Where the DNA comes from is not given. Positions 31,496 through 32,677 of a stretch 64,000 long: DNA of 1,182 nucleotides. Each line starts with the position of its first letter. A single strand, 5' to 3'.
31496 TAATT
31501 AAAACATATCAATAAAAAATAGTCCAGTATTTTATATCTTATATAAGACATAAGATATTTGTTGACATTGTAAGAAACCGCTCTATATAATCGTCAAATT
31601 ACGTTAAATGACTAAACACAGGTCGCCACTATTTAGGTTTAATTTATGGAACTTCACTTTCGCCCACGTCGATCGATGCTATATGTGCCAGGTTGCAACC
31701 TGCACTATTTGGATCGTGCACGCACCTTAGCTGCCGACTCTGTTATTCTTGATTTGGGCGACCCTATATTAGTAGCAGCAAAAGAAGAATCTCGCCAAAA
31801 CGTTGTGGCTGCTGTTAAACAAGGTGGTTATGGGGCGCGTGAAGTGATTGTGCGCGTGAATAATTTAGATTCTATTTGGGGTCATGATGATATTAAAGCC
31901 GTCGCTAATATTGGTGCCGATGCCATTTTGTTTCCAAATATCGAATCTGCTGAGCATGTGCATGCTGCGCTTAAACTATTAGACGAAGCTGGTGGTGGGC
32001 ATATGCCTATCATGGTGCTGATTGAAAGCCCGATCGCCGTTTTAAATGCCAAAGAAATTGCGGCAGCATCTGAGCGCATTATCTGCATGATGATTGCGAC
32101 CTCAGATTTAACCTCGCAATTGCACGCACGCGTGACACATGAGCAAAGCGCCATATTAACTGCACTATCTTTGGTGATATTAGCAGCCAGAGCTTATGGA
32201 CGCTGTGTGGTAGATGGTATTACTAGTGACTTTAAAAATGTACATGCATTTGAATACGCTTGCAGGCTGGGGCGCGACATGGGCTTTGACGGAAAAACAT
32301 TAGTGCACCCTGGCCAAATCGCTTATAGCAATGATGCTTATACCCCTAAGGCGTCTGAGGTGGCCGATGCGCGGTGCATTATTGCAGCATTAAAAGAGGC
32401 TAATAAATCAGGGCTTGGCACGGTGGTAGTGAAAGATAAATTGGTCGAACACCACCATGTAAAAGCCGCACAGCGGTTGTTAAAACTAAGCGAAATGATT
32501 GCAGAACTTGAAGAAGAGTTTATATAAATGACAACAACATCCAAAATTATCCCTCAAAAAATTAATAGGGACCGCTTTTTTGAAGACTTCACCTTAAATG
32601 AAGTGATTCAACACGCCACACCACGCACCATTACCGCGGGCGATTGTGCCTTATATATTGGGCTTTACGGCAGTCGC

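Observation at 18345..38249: Candidate isocitrate-lyase-independent glyoxylate bypass: citramalate/mesaconate route coupled to the methylcitrate cycle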

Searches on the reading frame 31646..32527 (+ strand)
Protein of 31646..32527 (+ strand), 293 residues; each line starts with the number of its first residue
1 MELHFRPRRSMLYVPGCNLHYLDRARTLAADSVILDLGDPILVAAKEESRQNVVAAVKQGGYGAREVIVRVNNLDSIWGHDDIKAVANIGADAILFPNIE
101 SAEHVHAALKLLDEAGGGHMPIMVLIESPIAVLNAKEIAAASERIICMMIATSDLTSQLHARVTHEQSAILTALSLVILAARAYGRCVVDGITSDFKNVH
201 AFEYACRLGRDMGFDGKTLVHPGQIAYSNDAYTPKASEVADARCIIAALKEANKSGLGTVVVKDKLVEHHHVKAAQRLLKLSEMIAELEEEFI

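Call 4: search_protein_families(library=ncbifam, proteins=[window:31646-32527:+])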
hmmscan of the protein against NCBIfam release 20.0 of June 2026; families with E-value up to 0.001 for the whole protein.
window:31646-32527:+ (293 aa): 5 families
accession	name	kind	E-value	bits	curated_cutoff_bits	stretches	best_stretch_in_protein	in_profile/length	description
TIGR01588.1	citE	equivalog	5.9e-61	206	443.4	1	6-283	1-284/288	citrate (pro-3S)-lyase subunit beta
NF038242.1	RipC_Ccl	equivalog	1.7e-37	129.4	375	1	9-279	2-265/268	itaconate degradation C-C-lyase RipC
NF041626.1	malyCoAlyase_Halo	equivalog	4.7e-11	42.2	500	1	30-289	34-320/340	L-malyl-CoA/beta-methylmalyl-CoA lyase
TIGR01064.1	pyruv_kin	equivalog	5e-07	28.6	306.4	1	80-160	174-251/476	pyruvate kinase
NF004491.0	PRK05826.1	subfamily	2.2e-05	23.2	432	1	81-158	178-252/477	pyruvate kinase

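Call 21: search_solved_structures(query=window:31646-32527:+, max_evalue=0.001)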
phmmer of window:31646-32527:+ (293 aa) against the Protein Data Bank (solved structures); distinct sequences matched with E-value up to 0.001: 14.
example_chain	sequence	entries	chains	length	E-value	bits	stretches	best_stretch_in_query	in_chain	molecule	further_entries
5ugr_A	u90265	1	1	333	5.4e-36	127.8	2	160-284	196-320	Malyl-CoA lyase/beta-methylmalyl-CoA lyase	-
4l9y_A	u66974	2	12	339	6.1e-33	117.8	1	6-286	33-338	Malyl-CoA lyase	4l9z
3qll_A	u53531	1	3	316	1.7e-25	93.4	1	8-279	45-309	Citrate lyase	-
5vxc_A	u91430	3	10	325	1.8e-25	93.3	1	5-288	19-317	Citrate lyase subunit beta-like protein, mitochondrial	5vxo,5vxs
1sgj_A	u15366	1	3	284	8e-22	81.3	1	9-279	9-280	citrate lyase, beta subunit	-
9nzb_A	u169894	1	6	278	2.2e-17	66.8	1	9-280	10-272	Acyl-CoA lyase beta chain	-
8khl_A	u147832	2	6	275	2.3e-17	66.7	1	9-280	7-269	Probable acyl-CoA lyase beta chain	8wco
6aq4_A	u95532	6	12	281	4.7e-15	59.1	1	27-256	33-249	Citrate lyase subunit beta-like protein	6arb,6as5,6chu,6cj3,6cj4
1z6k_A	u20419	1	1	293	5.5e-15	58.9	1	27-256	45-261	Citrate Lyase beta subunit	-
4l7z_A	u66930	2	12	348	1.2e-14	57.8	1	3-160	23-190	HpcH/HpaI aldolase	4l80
1u5v_A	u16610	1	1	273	6.6e-14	55.4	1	25-256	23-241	citE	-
1u5h_A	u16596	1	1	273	1.2e-13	54.5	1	25-256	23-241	citE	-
6kin_A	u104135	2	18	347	4.1e-13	52.7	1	3-160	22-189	HpcH/HpaI aldolase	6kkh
3r4i_A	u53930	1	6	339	0.00086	22.2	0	35-252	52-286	Citrate Lyase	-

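Call 35: search_protein_families(library=pfam, proteins=[window:31646-32527:+], max_evalue=0.01)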
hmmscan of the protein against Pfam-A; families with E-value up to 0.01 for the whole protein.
window:31646-32527:+ (293 aa): 2 families
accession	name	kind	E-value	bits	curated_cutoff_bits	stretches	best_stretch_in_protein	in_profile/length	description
PF03328.21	HpcH_HpaI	-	8.5e-44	149.9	25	1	9-222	1-221/221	HpcH/HpaI aldolase/citrate lyase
PF15617.12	C-C_Bond_Lyase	-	3e-09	36.9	28.4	1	11-284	10-317/320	C-C_Bond_Lyase of the TIM-Barrel fold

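Call 46: search_solved_structures(query=window:31646-32527:+, max_evalue=1e-20, show_alignments=4)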
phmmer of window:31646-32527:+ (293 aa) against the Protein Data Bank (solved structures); distinct sequences matched with E-value up to 1e-20: 5.
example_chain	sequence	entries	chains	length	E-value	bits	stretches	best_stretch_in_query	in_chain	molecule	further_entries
5ugr_A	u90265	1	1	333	5.4e-36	127.8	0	160-284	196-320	Malyl-CoA lyase/beta-methylmalyl-CoA lyase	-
4l9y_A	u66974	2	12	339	6.1e-33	117.8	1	6-286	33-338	Malyl-CoA lyase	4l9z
3qll_A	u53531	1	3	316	1.7e-25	93.4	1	8-279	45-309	Citrate lyase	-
5vxc_A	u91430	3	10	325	1.8e-25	93.3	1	5-288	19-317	Citrate lyase subunit beta-like protein, mitochondrial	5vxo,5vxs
1sgj_A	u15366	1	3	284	8e-22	81.3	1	9-279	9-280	citrate lyase, beta subunit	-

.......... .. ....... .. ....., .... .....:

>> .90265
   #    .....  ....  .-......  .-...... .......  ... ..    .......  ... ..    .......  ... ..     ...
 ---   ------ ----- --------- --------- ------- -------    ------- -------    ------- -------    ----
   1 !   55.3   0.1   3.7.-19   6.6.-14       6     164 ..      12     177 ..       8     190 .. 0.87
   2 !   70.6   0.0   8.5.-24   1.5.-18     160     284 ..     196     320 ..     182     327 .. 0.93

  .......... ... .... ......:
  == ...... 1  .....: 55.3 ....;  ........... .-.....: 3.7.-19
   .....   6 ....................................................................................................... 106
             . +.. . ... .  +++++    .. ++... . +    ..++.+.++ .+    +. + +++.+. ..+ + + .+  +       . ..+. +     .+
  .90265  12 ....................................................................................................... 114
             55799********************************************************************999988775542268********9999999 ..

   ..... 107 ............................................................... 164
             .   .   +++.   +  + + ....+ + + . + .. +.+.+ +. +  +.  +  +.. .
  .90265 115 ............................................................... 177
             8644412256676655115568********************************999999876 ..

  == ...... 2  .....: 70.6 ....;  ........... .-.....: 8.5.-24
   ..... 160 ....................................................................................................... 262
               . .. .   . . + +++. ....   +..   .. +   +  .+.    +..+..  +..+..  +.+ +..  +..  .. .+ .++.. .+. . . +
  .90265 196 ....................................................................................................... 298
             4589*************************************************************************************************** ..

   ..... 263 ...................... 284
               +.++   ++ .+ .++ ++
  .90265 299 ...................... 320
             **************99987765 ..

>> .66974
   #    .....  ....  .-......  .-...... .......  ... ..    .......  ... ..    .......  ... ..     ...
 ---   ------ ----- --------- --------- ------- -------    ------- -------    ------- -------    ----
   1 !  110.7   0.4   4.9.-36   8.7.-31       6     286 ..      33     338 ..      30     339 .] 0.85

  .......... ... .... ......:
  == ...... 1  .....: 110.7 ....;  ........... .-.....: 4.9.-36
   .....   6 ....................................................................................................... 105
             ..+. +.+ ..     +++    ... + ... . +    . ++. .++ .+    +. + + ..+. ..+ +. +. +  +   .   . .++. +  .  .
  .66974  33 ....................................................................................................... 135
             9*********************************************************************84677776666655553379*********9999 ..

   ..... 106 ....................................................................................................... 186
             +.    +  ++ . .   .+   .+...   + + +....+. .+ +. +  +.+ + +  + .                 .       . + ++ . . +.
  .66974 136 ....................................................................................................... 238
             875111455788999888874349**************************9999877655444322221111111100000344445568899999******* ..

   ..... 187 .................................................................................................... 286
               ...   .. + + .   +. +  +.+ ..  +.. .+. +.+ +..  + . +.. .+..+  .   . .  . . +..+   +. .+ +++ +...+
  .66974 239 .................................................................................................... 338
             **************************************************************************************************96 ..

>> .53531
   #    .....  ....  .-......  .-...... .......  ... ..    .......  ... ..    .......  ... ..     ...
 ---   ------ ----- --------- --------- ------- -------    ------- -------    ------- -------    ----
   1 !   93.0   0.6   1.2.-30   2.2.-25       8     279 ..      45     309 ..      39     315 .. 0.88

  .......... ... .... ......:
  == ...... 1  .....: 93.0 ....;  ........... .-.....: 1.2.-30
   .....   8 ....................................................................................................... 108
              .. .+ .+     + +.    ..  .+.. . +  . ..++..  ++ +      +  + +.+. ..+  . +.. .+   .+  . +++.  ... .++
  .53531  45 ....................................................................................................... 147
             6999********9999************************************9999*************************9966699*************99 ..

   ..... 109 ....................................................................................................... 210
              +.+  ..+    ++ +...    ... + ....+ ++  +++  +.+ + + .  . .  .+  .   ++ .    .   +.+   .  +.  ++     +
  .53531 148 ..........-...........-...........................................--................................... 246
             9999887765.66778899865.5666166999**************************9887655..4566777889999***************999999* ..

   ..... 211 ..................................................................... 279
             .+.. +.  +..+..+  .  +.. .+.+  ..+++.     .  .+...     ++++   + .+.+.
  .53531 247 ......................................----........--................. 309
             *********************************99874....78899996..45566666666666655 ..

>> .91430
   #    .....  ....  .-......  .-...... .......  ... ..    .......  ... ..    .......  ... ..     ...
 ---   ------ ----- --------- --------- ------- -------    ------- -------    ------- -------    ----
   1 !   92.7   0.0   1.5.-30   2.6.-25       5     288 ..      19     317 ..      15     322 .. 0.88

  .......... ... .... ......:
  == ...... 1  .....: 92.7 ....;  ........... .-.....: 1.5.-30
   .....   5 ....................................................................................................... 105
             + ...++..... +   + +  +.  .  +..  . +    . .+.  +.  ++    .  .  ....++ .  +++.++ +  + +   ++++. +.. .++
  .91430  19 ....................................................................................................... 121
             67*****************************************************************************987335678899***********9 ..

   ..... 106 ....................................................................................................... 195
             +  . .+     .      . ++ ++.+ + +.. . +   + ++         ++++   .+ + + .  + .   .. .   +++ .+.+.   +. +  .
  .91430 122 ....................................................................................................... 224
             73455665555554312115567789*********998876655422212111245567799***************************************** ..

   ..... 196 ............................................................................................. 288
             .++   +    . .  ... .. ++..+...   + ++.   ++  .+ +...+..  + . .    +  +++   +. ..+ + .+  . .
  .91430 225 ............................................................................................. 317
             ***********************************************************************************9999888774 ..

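Call 85: search_dna_similar(query=window:31646-32527:+, collection=plasmids, mode=protein, max_rows=25, max_evalue=1e-20)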
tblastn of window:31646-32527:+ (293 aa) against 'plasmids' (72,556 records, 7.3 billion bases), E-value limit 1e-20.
Records with a match: 319; places in all: 354; records where one place covers at least 80% of the query: 317.
Best place of each record, by identity: <60% 319.
By first word of the organism name: Enterococcus 52; Rhizobium 33; Ralstonia 18; Sinorhizobium 17; Azospirillum 16; Sphingobium 11; Paraburkholderia 10; Escherichia 9; Burkholderia 9; Aminobacter 9; and 63 more.
By predicted mobility (MOB-suite, as given by PLSDB): non-mobilizable 221; conjugative 51; mobilizable 47.
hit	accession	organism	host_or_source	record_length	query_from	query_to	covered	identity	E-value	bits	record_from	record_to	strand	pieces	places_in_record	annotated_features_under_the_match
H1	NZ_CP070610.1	Rhodococcus koreensis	cell culture,rhizosphere of apple ...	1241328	4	290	98%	44.4%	1e-68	238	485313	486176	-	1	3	record has no annotation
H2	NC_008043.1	Ruegeria sp. TM1040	-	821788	1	288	98%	42.4%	2e-68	237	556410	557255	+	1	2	CoA ester lyase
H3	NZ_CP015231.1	Tritonibacter mobilis F1926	cell culture,seawater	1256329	1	288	98%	39.6%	5e-62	218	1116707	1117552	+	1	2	record has no annotation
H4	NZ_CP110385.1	Tritonibacter mobilis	-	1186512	1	288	98%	39.6%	2e-61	217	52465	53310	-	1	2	record has no annotation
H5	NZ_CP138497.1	Variovorax boronicumulans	Legume root,PacBio whole genome assembly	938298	8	277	92%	38.9%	7e-53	192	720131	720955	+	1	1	CoA ester lyase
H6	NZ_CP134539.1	Streptococcus equi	equine,tissue sample,nose, neck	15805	6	293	98%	36.1%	4e-42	161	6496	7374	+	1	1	citE: citrate (pro-3S)-lyase subunit beta | citD: citrate lyase acyl carrier protein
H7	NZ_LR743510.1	Methylobacterium bullatum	-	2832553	4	279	94%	37.2%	2e-54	196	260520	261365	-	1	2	none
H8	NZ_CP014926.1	Secundilactobacillus paracollinoides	cell culture,pilsner beer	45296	6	291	98%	35.0%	3e-39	152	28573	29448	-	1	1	citE: citrate (pro-3S)-lyase subunit beta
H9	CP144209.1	Enterococcus durans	axenic,curd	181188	6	291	98%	34.6%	8e-44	166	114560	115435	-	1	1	citE: citrate (pro-3S)-lyase subunit beta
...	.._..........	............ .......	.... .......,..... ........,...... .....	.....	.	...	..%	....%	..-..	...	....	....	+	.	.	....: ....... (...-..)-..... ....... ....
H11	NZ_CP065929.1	Enterococcus faecium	Homo sapiens,cell culture,rectal swab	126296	6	291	98%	34.6%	1e-43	166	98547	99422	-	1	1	citE: citrate (pro-3S)-lyase subunit beta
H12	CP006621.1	Enterococcus faecium Aus0085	-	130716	6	291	98%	34.6%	1e-43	166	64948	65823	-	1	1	citE: Citrate lyase subunit beta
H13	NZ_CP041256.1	Enterococcus faecium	Homo sapiens,infection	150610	6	291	98%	34.6%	1e-43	166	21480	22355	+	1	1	citE: citrate (pro-3S)-lyase subunit beta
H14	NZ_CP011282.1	Enterococcus faecium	single cell culture,blood of a ...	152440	6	291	98%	34.6%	1e-43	166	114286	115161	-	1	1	citE: citrate (pro-3S)-lyase subunit beta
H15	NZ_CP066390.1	Enterococcus faecium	Homo sapiens,cell culture,rectal swab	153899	6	291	98%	34.6%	1e-43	166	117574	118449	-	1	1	citE: citrate (pro-3S)-lyase subunit beta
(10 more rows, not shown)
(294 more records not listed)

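Call 86: get_annotated_region(hit=H2, flank=8000)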
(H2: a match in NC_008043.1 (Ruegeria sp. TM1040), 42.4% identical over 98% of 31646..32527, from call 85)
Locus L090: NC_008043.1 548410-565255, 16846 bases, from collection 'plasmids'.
description: Ruegeria sp. TM1040 megaplasmid, complete sequence
organism: Ruegeria sp. TM1040 (NCBI taxid 292414)
taxonomy: Bacteria; Pseudomonadota; Alphaproteobacteria; Rhodobacterales; Roseobacteraceae; Ruegeria; Ruegeria sp. TM1040
host: -; source: -; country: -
typing (MOB-suite, as given by PLSDB): non-mobilizable
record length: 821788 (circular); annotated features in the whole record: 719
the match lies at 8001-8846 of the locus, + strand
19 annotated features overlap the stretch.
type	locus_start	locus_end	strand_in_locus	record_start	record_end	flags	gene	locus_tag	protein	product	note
CDS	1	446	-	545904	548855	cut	-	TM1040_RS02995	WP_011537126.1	2-oxoglutarate dehydrogenase E1 component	GO:0006099 - tricarboxylic acid cycle [Evidence IEA]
CDS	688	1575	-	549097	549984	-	sucD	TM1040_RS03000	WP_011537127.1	succinate--CoA ligase subunit alpha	-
CDS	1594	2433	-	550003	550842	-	-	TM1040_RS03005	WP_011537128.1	glycosyltransferase family 25 protein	-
CDS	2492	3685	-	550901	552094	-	sucC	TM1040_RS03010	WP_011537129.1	ADP-forming succinate--CoA ligase subunit beta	GO:0006099 - tricarboxylic acid cycle [Evidence IEA]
CDS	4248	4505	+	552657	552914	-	-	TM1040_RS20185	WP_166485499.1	hypothetical protein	-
CDS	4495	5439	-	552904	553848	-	-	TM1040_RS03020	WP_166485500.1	putative nucleotide-diphospho-sugar transferase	-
CDS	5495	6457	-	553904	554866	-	mdh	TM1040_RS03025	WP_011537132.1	malate dehydrogenase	GO:0005975 - carbohydrate metabolic process [Evidence IEA]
CDS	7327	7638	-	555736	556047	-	-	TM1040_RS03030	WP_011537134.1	hypothetical protein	-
CDS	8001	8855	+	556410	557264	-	-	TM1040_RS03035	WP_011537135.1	CoA ester lyase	-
CDS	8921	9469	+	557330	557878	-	-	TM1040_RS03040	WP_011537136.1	NnrU family protein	-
CDS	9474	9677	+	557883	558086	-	-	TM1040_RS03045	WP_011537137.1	DUF1737 domain-containing protein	-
CDS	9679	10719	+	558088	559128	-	-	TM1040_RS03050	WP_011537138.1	MaoC family dehydratase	-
CDS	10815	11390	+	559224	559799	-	-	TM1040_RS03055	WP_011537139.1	histidine phosphatase family protein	-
CDS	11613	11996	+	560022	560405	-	sdhC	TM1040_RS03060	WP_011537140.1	succinate dehydrogenase, cytochrome b556 subunit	GO:0006099 - tricarboxylic acid cycle [Evidence IEA]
CDS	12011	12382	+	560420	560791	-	-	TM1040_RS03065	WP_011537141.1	succinate dehydrogenase, hydrophobic membrane anchor protein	-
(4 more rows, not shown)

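Call 87: get_annotated_region(hit=H7, flank=8000)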
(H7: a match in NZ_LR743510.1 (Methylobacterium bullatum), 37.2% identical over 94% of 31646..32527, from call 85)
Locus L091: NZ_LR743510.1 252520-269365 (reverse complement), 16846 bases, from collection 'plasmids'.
description: Methylobacterium bullatum isolate mbul2 plasmid 1
organism: Methylobacterium bullatum (NCBI taxid 570505)
taxonomy: Bacteria; Pseudomonadota; Alphaproteobacteria; Hyphomicrobiales; Methylobacteriaceae; Methylobacterium; Methylobacterium bullatum
host: -; source: -; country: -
typing (MOB-suite, as given by PLSDB): non-mobilizable
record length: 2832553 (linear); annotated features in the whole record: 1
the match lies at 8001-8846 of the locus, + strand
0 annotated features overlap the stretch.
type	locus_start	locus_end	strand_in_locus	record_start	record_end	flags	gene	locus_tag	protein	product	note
